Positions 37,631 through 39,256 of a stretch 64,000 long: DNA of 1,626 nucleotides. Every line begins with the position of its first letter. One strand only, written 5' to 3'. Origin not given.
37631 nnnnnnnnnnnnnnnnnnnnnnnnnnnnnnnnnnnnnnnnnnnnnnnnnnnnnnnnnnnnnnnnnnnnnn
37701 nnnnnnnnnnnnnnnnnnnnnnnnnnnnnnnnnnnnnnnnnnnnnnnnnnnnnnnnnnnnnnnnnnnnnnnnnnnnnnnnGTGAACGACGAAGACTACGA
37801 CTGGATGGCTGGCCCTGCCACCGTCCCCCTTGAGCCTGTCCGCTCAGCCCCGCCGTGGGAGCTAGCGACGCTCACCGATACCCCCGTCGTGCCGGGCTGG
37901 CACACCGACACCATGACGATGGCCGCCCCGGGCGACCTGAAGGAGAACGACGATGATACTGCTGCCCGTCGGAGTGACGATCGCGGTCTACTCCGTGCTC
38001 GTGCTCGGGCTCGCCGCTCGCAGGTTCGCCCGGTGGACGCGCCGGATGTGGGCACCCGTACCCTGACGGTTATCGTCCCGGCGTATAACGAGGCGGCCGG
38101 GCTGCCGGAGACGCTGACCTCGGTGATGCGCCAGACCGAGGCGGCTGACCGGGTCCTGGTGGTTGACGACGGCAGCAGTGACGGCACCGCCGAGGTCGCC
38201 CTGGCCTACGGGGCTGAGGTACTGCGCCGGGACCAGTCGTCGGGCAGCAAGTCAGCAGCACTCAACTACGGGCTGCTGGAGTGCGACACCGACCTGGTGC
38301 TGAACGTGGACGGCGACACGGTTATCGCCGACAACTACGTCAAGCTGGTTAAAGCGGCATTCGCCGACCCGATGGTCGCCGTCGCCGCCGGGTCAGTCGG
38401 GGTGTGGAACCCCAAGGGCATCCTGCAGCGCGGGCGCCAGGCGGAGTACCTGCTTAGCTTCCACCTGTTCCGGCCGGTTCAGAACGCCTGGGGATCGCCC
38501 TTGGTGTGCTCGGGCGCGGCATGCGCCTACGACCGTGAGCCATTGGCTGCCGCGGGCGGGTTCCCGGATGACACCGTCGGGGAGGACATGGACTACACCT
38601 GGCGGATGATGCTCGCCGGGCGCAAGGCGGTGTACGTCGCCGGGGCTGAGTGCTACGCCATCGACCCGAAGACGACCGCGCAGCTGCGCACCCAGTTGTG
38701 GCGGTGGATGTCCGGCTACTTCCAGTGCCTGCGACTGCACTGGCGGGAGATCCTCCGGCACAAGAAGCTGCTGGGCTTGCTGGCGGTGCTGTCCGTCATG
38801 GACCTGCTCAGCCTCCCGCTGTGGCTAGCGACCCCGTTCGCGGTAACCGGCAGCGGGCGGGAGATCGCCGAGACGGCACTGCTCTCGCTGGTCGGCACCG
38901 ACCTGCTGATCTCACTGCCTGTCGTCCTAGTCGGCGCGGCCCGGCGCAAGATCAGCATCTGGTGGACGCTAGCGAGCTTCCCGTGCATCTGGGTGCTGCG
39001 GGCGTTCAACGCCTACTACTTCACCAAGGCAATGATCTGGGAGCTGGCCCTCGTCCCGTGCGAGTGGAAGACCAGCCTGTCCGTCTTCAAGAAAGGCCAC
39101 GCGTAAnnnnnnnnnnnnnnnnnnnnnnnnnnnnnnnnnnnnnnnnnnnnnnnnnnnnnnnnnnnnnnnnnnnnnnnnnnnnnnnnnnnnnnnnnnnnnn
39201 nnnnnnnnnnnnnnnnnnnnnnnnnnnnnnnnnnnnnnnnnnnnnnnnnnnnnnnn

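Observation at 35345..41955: Phage-borne exopolysaccharide synthase/deacetylase module (vWA, PQ-rich protein, processive GT2, CE4 deacetylase, GH16, secreted protein)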

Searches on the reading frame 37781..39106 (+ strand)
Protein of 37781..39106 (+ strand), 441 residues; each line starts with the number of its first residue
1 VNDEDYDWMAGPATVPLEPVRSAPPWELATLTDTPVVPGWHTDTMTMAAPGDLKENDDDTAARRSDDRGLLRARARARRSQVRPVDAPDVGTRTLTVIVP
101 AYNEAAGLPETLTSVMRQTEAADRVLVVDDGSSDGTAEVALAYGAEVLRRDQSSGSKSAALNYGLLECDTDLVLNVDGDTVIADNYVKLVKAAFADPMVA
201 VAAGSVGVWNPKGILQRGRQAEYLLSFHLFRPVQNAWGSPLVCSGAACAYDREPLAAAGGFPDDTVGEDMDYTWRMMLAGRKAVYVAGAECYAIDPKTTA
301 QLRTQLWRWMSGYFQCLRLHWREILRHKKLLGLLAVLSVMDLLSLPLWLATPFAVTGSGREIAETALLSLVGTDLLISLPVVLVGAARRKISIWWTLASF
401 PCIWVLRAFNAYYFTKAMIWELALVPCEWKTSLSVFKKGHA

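Call 3: search_protein_families(library=pfam, proteins=[window:37781-39106:+], max_evalue=0.01)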
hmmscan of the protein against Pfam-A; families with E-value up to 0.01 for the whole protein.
window:37781-39106:+ (441 aa): 6 families
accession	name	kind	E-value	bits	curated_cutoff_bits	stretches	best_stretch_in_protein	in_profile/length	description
PF13641.12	Glyco_tranf_2_3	-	9.9e-30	104.7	27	1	95-312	3-230/230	Glycosyltransferase like family 2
PF00535.33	Glycos_transf_2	-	1.2e-27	97.4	23.3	1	96-255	1-164/168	Glycosyl transferase family 2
PF13632.12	Glyco_trans_2_3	-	5e-21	75.9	27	1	173-349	2-180/198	Glycosyl transferase family group 2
PF10111.15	Glyco_tranf_2_2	-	8.3e-06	25.9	27.3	1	96-193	1-106/276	Glycosyltransferase like family 2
PF13506.12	Glyco_transf_21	-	3.5e-05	23.8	21.7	1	156-284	17-145/174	Glycosyl transferase family 21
PF03142.21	Chitin_synth_2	-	0.00033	19.9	27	0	171-250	203-284/527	Chitin synthase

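Call 7: search_dna_similar(query=window:37781-39106:+, collection=phages, mode=protein, max_rows=30)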
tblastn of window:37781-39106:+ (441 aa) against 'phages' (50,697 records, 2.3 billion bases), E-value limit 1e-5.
Records with a match: 36; places in all: 36; records where one place covers at least 80% of the query: 0.
Best place of each record, by identity: <60% 36.
By first word of the organism name: Bacteriophage 8; Microbacterium 7; Listeria 6; Acinetobacter 6; Arthrobacter 3; Brevibacterium 2; Staphylococcus 2; Streptococcus 2.
By host as written in the record: - 14; Listeria monocytogenes 6; Microbacterium foliorum NRRL B-24224 3; Brevibacterium fuscum NRRL B-14687 SEA 2; Microbacterium foliorum NRRL B-24224 SEA 2; Arthrobacter globiformis B-2979 2; Staphylococcus aureus 2; Microbacterium sp. 2; and 3 more.
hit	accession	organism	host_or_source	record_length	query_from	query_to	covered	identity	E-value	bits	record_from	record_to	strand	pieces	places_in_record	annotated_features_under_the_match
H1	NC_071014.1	Brevibacterium phage Cantare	Brevibacterium fuscum NRRL B-14687 SEA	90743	90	401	71%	27.5%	1e-16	89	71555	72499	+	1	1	95: glycosyltransferase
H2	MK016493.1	Brevibacterium phage Cantare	Brevibacterium fuscum NRRL B-14687 SEA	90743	90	401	71%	27.5%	1e-16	89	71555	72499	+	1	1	95: glycosyltransferase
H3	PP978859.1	Arthrobacter phage AWGoat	Arthrobacter globiformis NRRL B-2880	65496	95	327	53%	29.9%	3e-14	81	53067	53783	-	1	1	77: glycosyltransferase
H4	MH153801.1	Microbacterium phage Count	Microbacterium foliorum NRRL B-24224 SEA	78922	94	351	59%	26.7%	8e-7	58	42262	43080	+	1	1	60: glycosyltransferase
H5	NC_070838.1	Arthrobacter phage SilentRX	Arthrobacter globiformis B-2979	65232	95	358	60%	26.1%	3e-12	75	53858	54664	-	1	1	79: glycosyltransferase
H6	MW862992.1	Arthrobacter phage SilentRX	Arthrobacter globiformis B-2979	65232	95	358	60%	26.1%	3e-12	75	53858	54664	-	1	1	79: glycosyltransferase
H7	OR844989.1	Staphylococcus phage SA 1306 Kay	Staphylococcus aureus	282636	88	353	60%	24.2%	1e-15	86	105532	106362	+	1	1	record has no annotation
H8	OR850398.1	Staphylococcus phage SA 1298 Kay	Staphylococcus aureus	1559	88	353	60%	24.2%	6e-16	86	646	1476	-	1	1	record has no annotation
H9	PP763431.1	Microbacterium phage Merry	Microbacterium sp.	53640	88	322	53%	27.3%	1e-8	63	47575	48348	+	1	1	glycosyltransferase | repeat 113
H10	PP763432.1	Microbacterium phage Sunny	Microbacterium sp.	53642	88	322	53%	27.3%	1e-8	63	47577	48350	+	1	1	glycosyltransferase | repeat 113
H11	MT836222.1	Bacteriophage sp.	human fecal samples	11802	95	353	59%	24.7%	6e-13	77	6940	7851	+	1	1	record has no annotation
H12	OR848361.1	Listeria phage LM 4-14-1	Listeria monocytogenes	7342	85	327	53%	27.0%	5e-10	89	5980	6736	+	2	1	record has no annotation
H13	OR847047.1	Listeria phage LM 4-11-1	Listeria monocytogenes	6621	85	327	53%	27.0%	5e-10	89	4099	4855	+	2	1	record has no annotation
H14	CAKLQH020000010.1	Acinetobacter phage MD-2021a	not known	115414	87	317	52%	27.0%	1e-13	79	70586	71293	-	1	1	pgaC_3: N-glycosyltransferase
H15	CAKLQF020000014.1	Acinetobacter phage MD-2021a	not known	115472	87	317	52%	27.0%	1e-13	79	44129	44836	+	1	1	pgaC_3: N-glycosyltransferase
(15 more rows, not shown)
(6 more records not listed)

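Call 10: search_protein_families(library=phrogs, proteins=[window:37781-39106:+], max_evalue=0.001)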
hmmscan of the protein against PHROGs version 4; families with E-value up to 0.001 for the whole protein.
window:37781-39106:+ (441 aa): 4 families
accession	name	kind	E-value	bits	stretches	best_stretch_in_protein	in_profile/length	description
phrog_22641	-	unknown function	2.4e-08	34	1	97-343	3-258/566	-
phrog_841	-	moron, auxiliary metabolic gene and host takeover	4e-08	34.1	1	94-180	3-97/309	GtrB-like O-antigen conversion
phrog_13126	-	moron, auxiliary metabolic gene and host takeover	2.2e-07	31.4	1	95-206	3-112/394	beta-1,4-glycosyltransferase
phrog_30838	-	unknown function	2.3e-06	27.5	1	97-338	138-387/449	-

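Call 11: search_protein_families(library=ncbifam, proteins=[window:37781-39106:+], max_evalue=0.01)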
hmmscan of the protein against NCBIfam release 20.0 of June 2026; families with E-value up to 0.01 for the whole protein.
window:37781-39106:+ (441 aa): 23 families
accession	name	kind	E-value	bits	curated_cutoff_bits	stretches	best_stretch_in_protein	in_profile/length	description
TIGR03937.1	PgaC_IcaA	equivalog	4e-30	105.1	422.3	1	90-330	42-287/407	poly-beta-1,6-N-acetyl-D-glucosamine synthase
TIGR03965.1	mycofact_glyco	equivalog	6.4e-25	87.9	280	1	70-291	51-278/467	mycofactocin biosynthesis glycosyltransferase MftF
TIGR04242.1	nodulat_NodC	equivalog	3.3e-19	69.1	550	1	94-374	49-345/395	chitooligosaccharide synthase NodC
NF041865.1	EpsU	equivalog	4.6e-18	65.4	700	1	89-372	34-322/394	exopolysaccharide biosynthesis GT2 family glycosyltransferase EpsU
TIGR03111.1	glyc2_xrt_Gpos1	hypoth_equivalog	7e-16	58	363.95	1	94-334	50-308/439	TIGR03111 family XrtG-associated glycosyltransferase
TIGR04283.1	glyco_like_mftF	equivalog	7.9e-16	58.3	182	1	95-281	1-174/221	TIGR04283 family arsenosugar biosynthesis glycosyltransferase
TIGR03030.1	CelA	equivalog_domain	1.2e-14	53.3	699.1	1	77-320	117-384/714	UDP-forming cellulose synthase catalytic subunit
NF041875.1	EPS_EpsD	equivalog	2.3e-13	50.3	370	1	95-298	1-211/325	exopolysaccharide biosynthesis glycosyltransferase EpsD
NF010496.0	PRK13915.1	equivalog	2e-11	43.5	262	1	91-190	29-139/307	glucosyl-3-phosphoglycerate synthase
NF007482.0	PRK10073.1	equivalog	6.9e-11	41.7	423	1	92-198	5-115/334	glycosyltransferase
NF008558.0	PRK11498.1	equivalog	2.8e-10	38.8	992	1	94-320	274-508/872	UDP-forming cellulose synthase catalytic subunit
TIGR04182.1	glyco_TIGR04182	equivalog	4e-10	39.6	325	1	95-188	2-91/293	S-layer glycoprotein N-glycosyltransferase AglJ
TIGR03469.1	HpnB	hypoth_equivalog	2e-08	33.7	379.25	1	93-149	44-101/386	hopene-associated glycosyltransferase HpnB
NF038299.1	EPS_HpsN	equivalog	9.2e-08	31.4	425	1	95-206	3-119/317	hormogonium polysaccharide biosynthesis glycosyltransferase HpsN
NF058614.1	PPMAGASynPpgS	equivalog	1.8e-07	30.8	370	1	97-162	4-65/226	polyprenyl-phospho-N-acetylgalactosaminyl synthase PpgS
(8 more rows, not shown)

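Call 12: search_solved_structures(query=window:37781-39106:+, max_evalue=0.001, show_alignments=2)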
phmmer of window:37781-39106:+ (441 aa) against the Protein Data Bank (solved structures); distinct sequences matched with E-value up to 0.001: 28.
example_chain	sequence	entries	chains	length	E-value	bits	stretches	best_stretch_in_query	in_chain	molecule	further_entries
6yv7_B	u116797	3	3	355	1.6e-14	56.9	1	76-330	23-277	Glycosyl transferase, family 2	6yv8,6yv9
6yv7_A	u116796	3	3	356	1.6e-14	56.9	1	76-330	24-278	Glycosyl transferase, family 2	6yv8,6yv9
5ej1_A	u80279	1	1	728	2.2e-09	39.9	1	152-327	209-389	Putative cellulose synthase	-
4hg6_A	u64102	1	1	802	2.9e-09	39.5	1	152-327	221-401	Cellulose Synthase Subunit A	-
4p00_A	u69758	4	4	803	2.9e-09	39.5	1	152-327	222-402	Cellulose Synthase A subunit | Cellulose Synthase subunit A | Putative cellulose synthase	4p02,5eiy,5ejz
7sp7_A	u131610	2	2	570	1.9e-06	30.2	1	169-327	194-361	Hyaluronan synthase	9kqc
8snc_A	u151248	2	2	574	1.9e-06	30.2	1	169-327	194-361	Hyaluronan synthase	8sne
6p61_A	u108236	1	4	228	4.7e-06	29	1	94-191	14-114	Glycosyltransferase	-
2z87_A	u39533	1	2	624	4.8e-06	28.9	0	54-189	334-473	Chondroitin synthase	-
2z86_A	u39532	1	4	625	4.8e-06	28.9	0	54-189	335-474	Chondroitin synthase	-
7sp6_A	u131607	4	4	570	8.9e-06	28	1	169-327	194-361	Hyaluronan synthase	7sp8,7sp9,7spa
8snd_A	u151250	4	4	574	9.1e-06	28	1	169-327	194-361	Hyaluronan synthase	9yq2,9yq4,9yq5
4y6n_A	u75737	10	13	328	1e-05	27.8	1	89-180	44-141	Glucosyl-3-phosphoglycerate synthase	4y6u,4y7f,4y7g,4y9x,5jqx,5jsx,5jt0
3e25_A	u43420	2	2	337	1.1e-05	27.7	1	90-180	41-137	Putative uncharacterized protein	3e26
4ddz_A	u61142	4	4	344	1.2e-05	27.7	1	89-180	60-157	GLUCOSYL-3-PHOSPHOGLYCERATE SYNTHASE (GpgS) | Glucosyl-3-phosphoglycerate synthase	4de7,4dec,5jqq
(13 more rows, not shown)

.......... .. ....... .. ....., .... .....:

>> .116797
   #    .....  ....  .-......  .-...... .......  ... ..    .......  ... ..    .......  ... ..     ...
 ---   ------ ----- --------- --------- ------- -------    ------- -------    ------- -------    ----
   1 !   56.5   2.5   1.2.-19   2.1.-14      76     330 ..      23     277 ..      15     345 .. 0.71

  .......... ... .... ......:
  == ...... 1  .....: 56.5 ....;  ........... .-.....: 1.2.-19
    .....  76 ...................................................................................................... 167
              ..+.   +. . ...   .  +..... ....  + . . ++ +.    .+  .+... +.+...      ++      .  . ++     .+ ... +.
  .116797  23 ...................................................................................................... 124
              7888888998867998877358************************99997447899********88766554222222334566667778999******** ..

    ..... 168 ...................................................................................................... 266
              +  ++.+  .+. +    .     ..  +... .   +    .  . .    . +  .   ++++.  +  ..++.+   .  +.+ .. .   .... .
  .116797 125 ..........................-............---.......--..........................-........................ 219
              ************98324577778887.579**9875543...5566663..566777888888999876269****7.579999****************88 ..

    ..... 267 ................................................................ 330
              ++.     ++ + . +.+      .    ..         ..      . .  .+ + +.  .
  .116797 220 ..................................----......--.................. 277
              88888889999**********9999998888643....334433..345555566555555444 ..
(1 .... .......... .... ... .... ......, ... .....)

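Call 13: find_homologous_proteins(query=window:37781-39106:+, max_evalue=0.00001)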
Query window:37781-39106:+ (441 aa): 538 proteins with E <= 0.00001 among 8000 candidates; the best 120 are listed.
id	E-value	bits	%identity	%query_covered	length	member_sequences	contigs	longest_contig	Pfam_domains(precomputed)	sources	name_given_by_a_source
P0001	5.1e-297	1003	100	100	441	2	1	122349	PF13632.13,PF10111.15,PF13641.13,PF00535.33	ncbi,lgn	ncbi:MAG TPA: glycosyltransferase family 2 protein [Trebonia sp.]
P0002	2.2e-278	941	93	100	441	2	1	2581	PF13632.13,PF10111.15,PF13641.13,PF00535.33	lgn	-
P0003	1.1e-213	728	90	81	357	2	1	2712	PF13632.13,PF10111.15,PF13641.13,PF00535.33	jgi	jgi:N-acetylglucosaminyltransferase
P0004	7.5e-196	669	65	100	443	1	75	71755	PF13632.13,PF13641.13,PF00535.33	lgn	-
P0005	1.3e-184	632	64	100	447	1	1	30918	PF13632.13,PF13506.14,PF13641.13,PF00535.33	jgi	jgi:N-acetylglucosaminyltransferase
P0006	1.0e-179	616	63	100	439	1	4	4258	PF13632.13,PF10111.15,PF13641.13,PF00535.33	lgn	-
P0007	1.2e-176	606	73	81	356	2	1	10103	PF13632.13,PF13506.14,PF13641.13,PF00535.33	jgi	jgi:cellulose synthase/poly-beta-1,6-N-acetylglucosamine synthase-like glycosyltransferase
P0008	9.3e-176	603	61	100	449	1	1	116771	PF13632.13,PF13506.14,PF13641.13,PF00535.33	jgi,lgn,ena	jgi:cellulose synthase/poly-beta-1,6-N-acetylglucosamine synthase-like glycosyltransferase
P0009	9.7e-176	603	67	90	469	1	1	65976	PF13632.13,PF13506.14,PF13641.13,PF00535.33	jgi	jgi:N-acetylglucosaminyltransferase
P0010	5.1e-167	574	58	100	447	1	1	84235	PF13632.13,PF13641.13,PF00535.33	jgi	jgi:N-acetylglucosaminyltransferase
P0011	2.1e-151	523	58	87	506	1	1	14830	PF13632.13,PF13506.14,PF13641.13,PF00535.33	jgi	jgi:N-acetylglucosaminyltransferase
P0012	2.2e-150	520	60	87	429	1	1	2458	PF13632.13,PF13506.14,PF13641.13,PF00535.33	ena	-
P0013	1.3e-149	517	65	80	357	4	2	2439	PF13632.13,PF13506.14,PF13641.13,PF00535.33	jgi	jgi:N-acetylglucosaminyltransferase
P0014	2.7e-140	486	61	80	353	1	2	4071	PF13632.13,PF13506.14,PF13641.13,PF00535.33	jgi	jgi:N-acetylglucosaminyltransferase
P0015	6.8e-138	478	58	81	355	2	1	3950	PF13632.13,PF13506.14,PF13641.13,PF00535.33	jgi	jgi:cellulose synthase/poly-beta-1,6-N-acetylglucosamine synthase-like glycosyltransferase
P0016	6.7e-137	475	60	79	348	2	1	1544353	PF13632.13,PF13506.14,PF13641.13,PF00535.33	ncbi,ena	-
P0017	1.2e-132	461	50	90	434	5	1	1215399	PF13632.13,PF13506.14,PF13641.13,PF03142.22,PF00535.33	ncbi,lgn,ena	-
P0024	1.5e-96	342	49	79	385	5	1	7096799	PF13632.13,PF10111.15,PF13506.14,PF13641.13,PF00535.33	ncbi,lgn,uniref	ncbi:glycosyltransferase family 2 protein [Streptomyces sp. NBC_01525]|uniref:glycosyltransferase fa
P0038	1.3e-60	224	39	84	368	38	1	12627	PF13632.13,PF10111.15,PF13506.14,PF13641.13,PF03142.22,PF00535.33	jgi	jgi:poly-beta-1,6-N-acetyl-D-glucosamine synthase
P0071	2.3e-52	196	33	79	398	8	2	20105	PF13632.13,PF13641.13,PF03142.22,PF00535.33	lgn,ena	-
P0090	6.8e-36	142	37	53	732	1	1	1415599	PF13632.13,PF10111.15,PF13506.14,PF13641.13,PF01522.27,PF03142.22,PF01644.24,PF00535.33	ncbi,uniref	ncbi:polysaccharide deacetylase family protein [Streptomyces prasinus]|uniref:polysaccharide deacety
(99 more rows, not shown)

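Call 15: find_encoding_contigs(protein=P0001, flank=10000, max_places=3)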
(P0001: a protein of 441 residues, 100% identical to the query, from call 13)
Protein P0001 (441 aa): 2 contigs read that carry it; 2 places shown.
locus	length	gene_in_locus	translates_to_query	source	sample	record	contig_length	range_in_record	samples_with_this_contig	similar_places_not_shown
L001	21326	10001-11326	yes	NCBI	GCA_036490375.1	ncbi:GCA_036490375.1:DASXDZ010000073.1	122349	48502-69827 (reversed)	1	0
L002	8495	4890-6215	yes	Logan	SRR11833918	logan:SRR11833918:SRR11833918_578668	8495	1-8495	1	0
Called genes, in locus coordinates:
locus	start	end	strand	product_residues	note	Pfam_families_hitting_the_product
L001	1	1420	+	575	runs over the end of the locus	-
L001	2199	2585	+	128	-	-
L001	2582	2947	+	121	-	-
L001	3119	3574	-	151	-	PF08962:Rv2632c-like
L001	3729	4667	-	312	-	PF01145:Band_7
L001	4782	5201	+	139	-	-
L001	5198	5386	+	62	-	-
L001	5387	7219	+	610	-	-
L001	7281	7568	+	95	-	-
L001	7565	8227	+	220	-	-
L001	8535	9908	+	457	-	-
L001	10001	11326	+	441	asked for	PF00535:Glycos_transf_2, PF10111:Glyco_tranf_2_2 (weak), PF13641:Glyco_tranf_2_3, PF13632:Glyco_trans_2_3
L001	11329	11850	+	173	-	-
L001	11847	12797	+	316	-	PF01522:Polysacc_deac_1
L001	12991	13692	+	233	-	PF00722:Glyco_hydro_16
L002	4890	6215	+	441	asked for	PF00535:Glycos_transf_2, PF10111:Glyco_tranf_2_2 (weak), PF13641:Glyco_tranf_2_3, PF13632:Glyco_trans_2_3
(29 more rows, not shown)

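Call 16: find_encoding_contigs(protein=P0008, flank=10000, max_places=2)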
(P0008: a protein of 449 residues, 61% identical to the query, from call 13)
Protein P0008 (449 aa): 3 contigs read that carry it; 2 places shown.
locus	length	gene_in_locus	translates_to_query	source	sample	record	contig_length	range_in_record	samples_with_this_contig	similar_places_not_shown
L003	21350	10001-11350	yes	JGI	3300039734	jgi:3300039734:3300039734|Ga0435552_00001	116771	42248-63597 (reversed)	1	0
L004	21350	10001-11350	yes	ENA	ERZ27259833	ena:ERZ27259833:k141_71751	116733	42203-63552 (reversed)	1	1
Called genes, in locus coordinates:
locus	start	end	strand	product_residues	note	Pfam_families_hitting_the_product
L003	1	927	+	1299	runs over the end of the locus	PF13385:Laminin_G_3, PF21722:Gly_rich_2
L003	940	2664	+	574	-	-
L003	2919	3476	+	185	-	-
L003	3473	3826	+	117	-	-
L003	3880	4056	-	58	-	-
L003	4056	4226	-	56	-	-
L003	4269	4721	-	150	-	-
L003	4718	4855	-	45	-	-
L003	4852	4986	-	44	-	-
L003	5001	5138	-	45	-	-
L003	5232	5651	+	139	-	-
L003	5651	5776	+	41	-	-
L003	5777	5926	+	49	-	-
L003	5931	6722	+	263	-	-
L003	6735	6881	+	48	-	-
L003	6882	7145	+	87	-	-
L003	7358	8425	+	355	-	-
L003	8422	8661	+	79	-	PF04149:DUF397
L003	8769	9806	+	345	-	-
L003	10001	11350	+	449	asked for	PF00535:Glycos_transf_2, PF13641:Glyco_tranf_2_3, PF13506:Glyco_transf_21, PF13632:Glyco_trans_2_3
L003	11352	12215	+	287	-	PF01522:Polysacc_deac_1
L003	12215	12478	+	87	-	-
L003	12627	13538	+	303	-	-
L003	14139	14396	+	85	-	-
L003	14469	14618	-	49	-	-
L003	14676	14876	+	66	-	-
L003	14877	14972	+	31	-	-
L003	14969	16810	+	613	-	PF00176:SNF2-rel_dom, PF00271:Helicase_C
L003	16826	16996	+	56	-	-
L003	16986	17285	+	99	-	-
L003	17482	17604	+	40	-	-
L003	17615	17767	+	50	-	-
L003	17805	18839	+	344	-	PF00145:DNA_methylase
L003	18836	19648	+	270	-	-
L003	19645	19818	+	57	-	-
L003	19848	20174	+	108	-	-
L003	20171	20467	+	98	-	-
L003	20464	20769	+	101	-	-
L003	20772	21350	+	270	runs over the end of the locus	-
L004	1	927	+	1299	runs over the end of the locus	PF13385:Laminin_G_3, PF21722:Gly_rich_2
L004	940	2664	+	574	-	-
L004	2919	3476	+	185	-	-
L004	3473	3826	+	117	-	-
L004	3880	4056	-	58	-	-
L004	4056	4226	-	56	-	-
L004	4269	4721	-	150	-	-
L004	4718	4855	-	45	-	-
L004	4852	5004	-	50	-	-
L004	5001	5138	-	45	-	-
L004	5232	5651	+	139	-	-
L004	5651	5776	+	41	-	-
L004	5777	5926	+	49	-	-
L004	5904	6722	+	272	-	-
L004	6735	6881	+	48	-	-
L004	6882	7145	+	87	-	-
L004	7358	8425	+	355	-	-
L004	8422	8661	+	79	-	PF04149:DUF397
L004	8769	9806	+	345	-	-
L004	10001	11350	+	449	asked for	PF00535:Glycos_transf_2, PF13641:Glyco_tranf_2_3, PF13506:Glyco_transf_21, PF13632:Glyco_trans_2_3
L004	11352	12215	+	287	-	PF01522:Polysacc_deac_1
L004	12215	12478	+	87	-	-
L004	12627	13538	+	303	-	-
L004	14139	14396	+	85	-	-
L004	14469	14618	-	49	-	-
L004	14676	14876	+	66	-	-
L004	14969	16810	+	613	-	PF00176:SNF2-rel_dom, PF00271:Helicase_C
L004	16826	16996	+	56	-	-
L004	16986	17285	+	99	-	-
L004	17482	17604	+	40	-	-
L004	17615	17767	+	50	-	-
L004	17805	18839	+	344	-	PF00145:DNA_methylase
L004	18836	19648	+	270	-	-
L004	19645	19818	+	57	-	-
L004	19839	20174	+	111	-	-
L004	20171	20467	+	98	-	-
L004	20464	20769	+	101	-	-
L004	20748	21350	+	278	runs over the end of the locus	-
